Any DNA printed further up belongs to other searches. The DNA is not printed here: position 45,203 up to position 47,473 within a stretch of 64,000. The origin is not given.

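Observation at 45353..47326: Single protein fusing a CheY-like receiver, a cytoplasmic ABC solute-binding-protein-like domain and a CheW domain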

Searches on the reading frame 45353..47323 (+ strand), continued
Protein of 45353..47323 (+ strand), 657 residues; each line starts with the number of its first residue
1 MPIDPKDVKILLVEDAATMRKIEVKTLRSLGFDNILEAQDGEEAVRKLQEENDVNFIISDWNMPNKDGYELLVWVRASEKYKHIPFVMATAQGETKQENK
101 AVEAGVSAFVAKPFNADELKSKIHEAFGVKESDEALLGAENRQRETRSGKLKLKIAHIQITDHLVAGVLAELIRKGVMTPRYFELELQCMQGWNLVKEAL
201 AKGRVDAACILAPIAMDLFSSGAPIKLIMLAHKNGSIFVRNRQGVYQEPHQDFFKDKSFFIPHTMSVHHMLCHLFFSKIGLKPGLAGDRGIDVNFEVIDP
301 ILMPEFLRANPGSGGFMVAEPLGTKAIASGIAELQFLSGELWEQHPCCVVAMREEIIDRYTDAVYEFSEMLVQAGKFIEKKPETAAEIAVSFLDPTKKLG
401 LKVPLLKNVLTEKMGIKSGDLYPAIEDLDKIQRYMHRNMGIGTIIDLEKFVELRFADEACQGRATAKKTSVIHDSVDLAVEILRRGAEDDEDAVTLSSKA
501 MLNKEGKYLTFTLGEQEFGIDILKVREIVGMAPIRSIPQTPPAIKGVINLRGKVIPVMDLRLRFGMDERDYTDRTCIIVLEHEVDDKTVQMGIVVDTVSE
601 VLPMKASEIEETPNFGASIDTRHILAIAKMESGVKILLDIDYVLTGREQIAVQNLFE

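Call 33: predict_structure(alignment_id=A1)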
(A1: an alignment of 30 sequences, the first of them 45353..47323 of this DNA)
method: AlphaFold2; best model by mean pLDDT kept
length: 657 residues; sequences in the alignment: 30
mean_pLDDT: 79.8   pTM: 0.70
mean pLDDT of the five models: 79.8, 79.3, 75.3, 71.7, 70.3
residues with pLDDT >= 90: 203; 70-90: 309; 50-70: 98; < 50: 47
segments of 3 or more residues with pLDDT < 50: 134-141, 319-333, 464-466, 488-499, 647-650
pLDDT, mean of each block of 10 residues (from residue 1): 80 85 86 91 93 89 86 93 90 75 87 75 80 47 76 89 88 95 93 82 92 94 94 72 65 80 86 89 77 77 58 61 40 64 89 95 97 93 85 71 70 79 93 93 93 93 60 84 62 44 70 88 85 83 87 88 85 90 68 89 73 58 75 78 62 52
secondary structure, 60 per line:
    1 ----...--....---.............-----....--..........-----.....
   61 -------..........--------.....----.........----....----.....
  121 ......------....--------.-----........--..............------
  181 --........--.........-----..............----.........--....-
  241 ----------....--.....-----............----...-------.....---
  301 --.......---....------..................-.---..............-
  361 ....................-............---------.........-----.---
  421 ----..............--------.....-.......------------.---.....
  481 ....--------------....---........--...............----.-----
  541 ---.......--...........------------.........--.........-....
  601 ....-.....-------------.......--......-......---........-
elements in order: E10-13 H17-29 E35-38 H41-50 E56-60 H68-77 E86-90 H95-103 E108-111 H116-126 H133-136 E151-158 H161-174 E183-190 H193-201 E207-211 H212-220 E225-233 E236-239 H251-254 E257-261 H267-278 E283-285 E293-297 H303-309 E313-316 H323-334 E335-337 E346-353 H354-359 H361-380 H382-393 H403-411 H425-438 H447-450 H453-459 H476-484 H499-502 E506-513 E516-521 E525-530 E544-550 E553-559 H560-563 E576-584 E587-595 E597-604 E624-630 E633-638 H640-645 H649-656

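Call 37: search_protein_families(library=pfam, alignment_id=A2, max_evalue=0.00001)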
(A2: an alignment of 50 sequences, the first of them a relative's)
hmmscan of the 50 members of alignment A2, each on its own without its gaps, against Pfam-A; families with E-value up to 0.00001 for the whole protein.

A. member 1, P0006 (1068 aa): 2 families
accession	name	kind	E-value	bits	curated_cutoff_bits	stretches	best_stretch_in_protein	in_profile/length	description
PF00072.30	Response_reg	-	5.3e-49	165.5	30.2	2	5-118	1-110/111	Response regulator receiver domain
PF13379.11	NMT1_2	-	2.7e-47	162.1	24.7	2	670-868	35-242/252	NMT1-like family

B. families by the number of members that match (of 50 scanned): 21 families
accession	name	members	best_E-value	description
PF13379.11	NMT1_2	50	9.1e-51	NMT1-like family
PF00072.30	Response_reg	33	7.3e-73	Response regulator receiver domain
PF01584.24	CheW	9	9.1e-36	CheW-like domain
PF09084.16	NMT1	9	5.4e-14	NMT1/THI5 like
PF02518.31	HATPase_c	6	3e-31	Histidine kinase-, DNA gyrase B-, and HSP90-like ATPase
PF07228.17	SpoIIE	6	4.9e-15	Stage II sporulation protein E (SpoIIE)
PF13581.12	HATPase_c_2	5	4.1e-19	Histidine kinase-like ATPase domain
PF01740.26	STAS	4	2.3e-14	STAS domain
PF12974.12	Phosphonate-bd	4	3.7e-10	ABC transporter, phosphonate, periplasmic substrate-binding protein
PF02895.20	H-kinase_dim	3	1.2e-12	Signal transducing histidine kinase, homodimeric domain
PF13466.11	STAS_2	3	2.1e-08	STAS domain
PF00015.26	MCPsignal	1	2.3e-33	Methyl-accepting chemotaxis protein (MCP) signalling domain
PF11849.14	DUF3369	1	3.3e-30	Domain of unknown function (DUF3369)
PF00528.27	BPD_transp_1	1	6.6e-24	Binding-protein-dependent transport system inner membrane component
PF01077.27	NIR_SIR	1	2.5e-16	Nitrite and sulphite reductase 4Fe-4S domain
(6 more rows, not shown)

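Call 38: fold_search(model_id=the predicted structure, library=pdb)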
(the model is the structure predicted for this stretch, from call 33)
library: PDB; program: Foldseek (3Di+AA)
matches with E <= 10: 1849; with E <= 0.001: 669
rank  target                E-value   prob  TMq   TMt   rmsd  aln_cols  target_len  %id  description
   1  3un6                  1.7e-16  1.00  0.39  0.84   3.2       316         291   22  2.0 Angstrom Crystal Structure of Ligand Binding Component of ABC-type Import System from Staphylococcus aureus with Zin (released 2011-12-07)
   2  9u9z_C                2.1e-14  1.00  0.43  0.43  13.6       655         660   14  Cryo-EM structure of cyanobacterial bicarbonate transporter CmpBCD (released 2026-04-01)
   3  8c5v_E                2.9e-14  1.00  0.20  0.86   2.6       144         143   41  Chemotaxis core signalling unit from E protein lysed E. coli cells (released 2023-09-13)
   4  2qdl_B                3.4e-14  1.00  0.20  0.83   2.8       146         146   37  Crystal structure of scaffolding protein TtCheW from Thermoanaerobacter tengcongensis (released 2007-09-04)
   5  9a72_B                4.8e-14  1.00  0.20  0.80   2.0       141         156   35  Integrative model of YFMS-CHEW by crosslinking MS and deep learning (released 2024-09-18)
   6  2qdl_A                9.4e-14  1.00  0.20  0.81   2.7       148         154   36  Crystal structure of scaffolding protein TtCheW from Thermoanaerobacter tengcongensis (released 2007-09-04)
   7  6s1k_C                2.4e-13  1.00  0.20  0.85   2.4       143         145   40  E. coli Core Signaling Unit, carrying QQQQ receptor mutation (released 2020-01-22)
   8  9uai                  3.2e-13  1.00  0.39  0.66   6.4       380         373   18  Crystal structure of cyanobacterial CRD of CmpBCD in the presence of nitrate (released 2026-04-08)
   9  2g29                  6.2e-13  1.00  0.41  0.67   5.7       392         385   16  crystal structure of the periplasmic nitrate-binding protein NrtA from Synechocystis PCC 6803 (released 2006-07-11)
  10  9uak                  1.3e-12  1.00  0.40  0.68   6.1       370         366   18  Crystal structure of C terminal regulatory domain of cyanobacterial bicarbonate transporter CmpABCD (released 2026-04-08)
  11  2ho9_MODEL_1_A        1.3e-11  1.00  0.21  0.73   3.8       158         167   38  Solution Structure of chemotaxi protein CheW from Escherichia coli (released 2007-07-10)
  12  8wm7_C                2.8e-11  1.00  0.37  0.37  23.5       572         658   16  Cryo-EM structure of cyanobacterial nitrate/nitrite transporter NrtBCD in complex with signalling protein PII (released 2024-02-28)
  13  3chy                  4.7e-11  1.00  0.19  0.94   1.2       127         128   42  CRYSTAL STRUCTURE OF ESCHERICHIA COLI CHEY REFINED AT 1.7-ANGSTROM RESOLUTION (released 1993-01-15)
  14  6ssy_B                4.9e-11  1.00  0.35  0.72   4.6       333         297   14  Taurine ABC transporter substrate binding protein TauA from E. coli in complex with 2-Aminoethylphosphonic acid (released 2019-12-18)
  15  2che                  7.7e-11  1.00  0.19  0.93   1.2       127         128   43  STRUCTURE OF THE MG2+-BOUND FORM OF CHEY AND MECHANISM OF PHOSPHORYL TRANSFER IN BACTERIAL CHEMOTAXIS (released 1994-04-30)
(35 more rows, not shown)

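Call 47: search_protein_families(library=pfam, proteins=[L068:6252-7076:+, L068:11393-11869:+, L068:11957-12301:+, L068:13177-14061:+, L068:13923-14855:+, L068:4316-5062:-], max_evalue=0.01)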
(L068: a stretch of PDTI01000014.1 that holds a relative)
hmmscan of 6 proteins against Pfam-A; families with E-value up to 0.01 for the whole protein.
L068:6252-7076:+ (275 aa): 1 family
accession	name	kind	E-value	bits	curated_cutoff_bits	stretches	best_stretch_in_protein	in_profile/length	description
PF13379.11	NMT1_2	-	6.7e-16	59.3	24.7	1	2-197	43-244/252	NMT1-like family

L068:11393-11869:+ (159 aa): 0 families

L068:11957-12301:+ (115 aa): 0 families

L068:13177-14061:+ (295 aa): 1 family
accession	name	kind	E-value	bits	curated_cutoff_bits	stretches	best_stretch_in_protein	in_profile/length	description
PF02696.19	SelO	-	1.6e-45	156.2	22.8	1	71-245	3-178/466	Protein adenylyltransferase SelO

L068:13923-14855:+ (311 aa): 1 family
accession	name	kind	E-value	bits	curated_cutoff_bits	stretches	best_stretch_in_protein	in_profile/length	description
PF02696.19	SelO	-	1.8e-66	225.3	22.8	1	1-278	183-462/466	Protein adenylyltransferase SelO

L068:4316-5062:- (249 aa): 3 families
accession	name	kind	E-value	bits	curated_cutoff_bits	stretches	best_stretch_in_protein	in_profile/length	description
PF13444.12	Acetyltransf_5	-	3e-13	50.8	22.4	1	31-123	1-95/102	Acetyltransferase (GNAT) domain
PF21926.2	FeeM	-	4.6e-09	36.7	27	1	28-122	2-95/158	N-acyl amino acid synthase FeeM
PF00765.23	Autoind_synth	-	1.4e-05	25.1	24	1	25-123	10-107/183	Autoinducer synthase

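Call 63: search_protein_families(library=pfam, proteins=[L023:7331-9559:+, L070:12987-13985:+], max_evalue=0.001)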
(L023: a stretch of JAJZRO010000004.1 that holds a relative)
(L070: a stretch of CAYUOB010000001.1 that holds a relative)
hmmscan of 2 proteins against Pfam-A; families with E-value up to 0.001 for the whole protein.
L023:7331-9559:+ (743 aa): 8 families
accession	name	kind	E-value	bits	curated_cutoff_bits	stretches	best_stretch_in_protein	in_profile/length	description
PF02421.24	FeoB_N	-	4.4e-69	231.4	27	1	5-160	1-155/156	Ferrous iron transport protein B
PF07670.19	Gate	-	1.2e-41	141.8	29.6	2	361-460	2-104/104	Nucleoside recognition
PF01926.29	MMR_HSR1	-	3.8e-21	75.7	21.9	1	6-118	1-112/113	50S ribosome-binding GTPase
PF07664.17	FeoB_C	-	7.9e-21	74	26.6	1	469-521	1-54/54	Ferrous iron transport protein B C terminus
PF17910.6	FeoB_Cyto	-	4.1e-18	66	23.4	1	178-271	1-87/90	FeoB cytosolic helical domain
PF00009.33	GTP_EFTU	-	9.6e-06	25.7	26.5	0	8-164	7-185/188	Elongation factor Tu GTP binding domain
PF09439.16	SRPRB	-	0.00032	20.5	25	1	6-107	5-96/178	Signal recognition particle receptor beta subunit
PF03029.23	ATP_bind_1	-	0.00034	20.9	27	0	55-138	94-179/240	Conserved hypothetical ATP binding protein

L070:12987-13985:+ (333 aa): 3 families
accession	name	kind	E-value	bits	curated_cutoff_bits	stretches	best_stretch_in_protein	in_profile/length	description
PF18297.6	NFACT-R_2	-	8.6e-18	64.8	26.9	1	230-328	1-100/104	NFACT protein RNA binding domain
PF02568.20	ThiI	-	6.1e-07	29.7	20.5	1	8-147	2-144/197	Thiamine biosynthesis protein (ThiI)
PF24167.1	DUF7411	-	0.00048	20.2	28.7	1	12-75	3-66/194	Family of unknown function (DUF7411)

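Call 73: search_protein_families(library=pfam, proteins=[L012:11968-12426:+, L012:12501-13418:+, L012:13680-14996:+, L005:7492-7998:+], max_evalue=0.001)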
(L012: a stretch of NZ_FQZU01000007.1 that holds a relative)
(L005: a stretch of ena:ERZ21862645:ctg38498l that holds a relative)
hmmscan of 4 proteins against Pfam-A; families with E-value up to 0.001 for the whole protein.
L012:11968-12426:+ (153 aa): 2 families
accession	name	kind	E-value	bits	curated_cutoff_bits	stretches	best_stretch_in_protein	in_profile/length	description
PF13690.11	CheX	-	3.7e-26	91.4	27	1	42-138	1-93/94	Chemotaxis phosphatase CheX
PF04509.17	CheC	-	3.7e-07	30.4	22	1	85-118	3-37/38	CheC-like family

L012:12501-13418:+ (306 aa): 3 families
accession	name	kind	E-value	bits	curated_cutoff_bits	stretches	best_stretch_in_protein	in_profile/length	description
PF13379.11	NMT1_2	-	1.4e-28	100.8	24.7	1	3-235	4-246/252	NMT1-like family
PF09084.16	NMT1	-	9.8e-09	35.9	20.5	1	49-233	33-216/216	NMT1/THI5 like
PF12974.12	Phosphonate-bd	-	3.5e-06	27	27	1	42-138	34-136/242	ABC transporter, phosphonate, periplasmic substrate-binding protein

L012:13680-14996:+ (439 aa): 8 families
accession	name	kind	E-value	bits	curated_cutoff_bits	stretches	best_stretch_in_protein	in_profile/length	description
PF12838.12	Fer4_7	-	1.7e-10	41.6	27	1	295-345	1-49/52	4Fe-4S dicluster domain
PF12837.12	Fer4_6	-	1.1e-08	35.1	25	1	289-311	2-24/24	4Fe-4S binding domain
PF13237.11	Fer4_10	-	1e-07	32.2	25.5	1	291-344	4-52/53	4Fe-4S dicluster domain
PF00037.32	Fer4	-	1.6e-07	31.2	21.1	1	291-312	3-24/24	4Fe-4S binding domain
PF14697.11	Fer4_21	-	2.2e-06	28.1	35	0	329-359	3-33/59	4Fe-4S dicluster domain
PF13187.11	Fer4_9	-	4.4e-06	27.1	27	1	295-345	1-48/52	4Fe-4S dicluster domain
PF25160.1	LdpA_Fe-S-bd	-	6.9e-06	26.2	27.6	1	289-314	21-46/49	LdpA Fe-S cluster-binding domain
PF12797.12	Fer4_2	-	2.4e-05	24.4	24.5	1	291-307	5-21/22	4Fe-4S binding domain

L005:7492-7998:+ (169 aa): 1 family
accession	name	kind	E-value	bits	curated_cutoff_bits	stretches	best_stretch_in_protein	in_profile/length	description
PF01584.24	CheW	-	1.9e-39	134.9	23.5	1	21-161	1-137/138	CheW-like domain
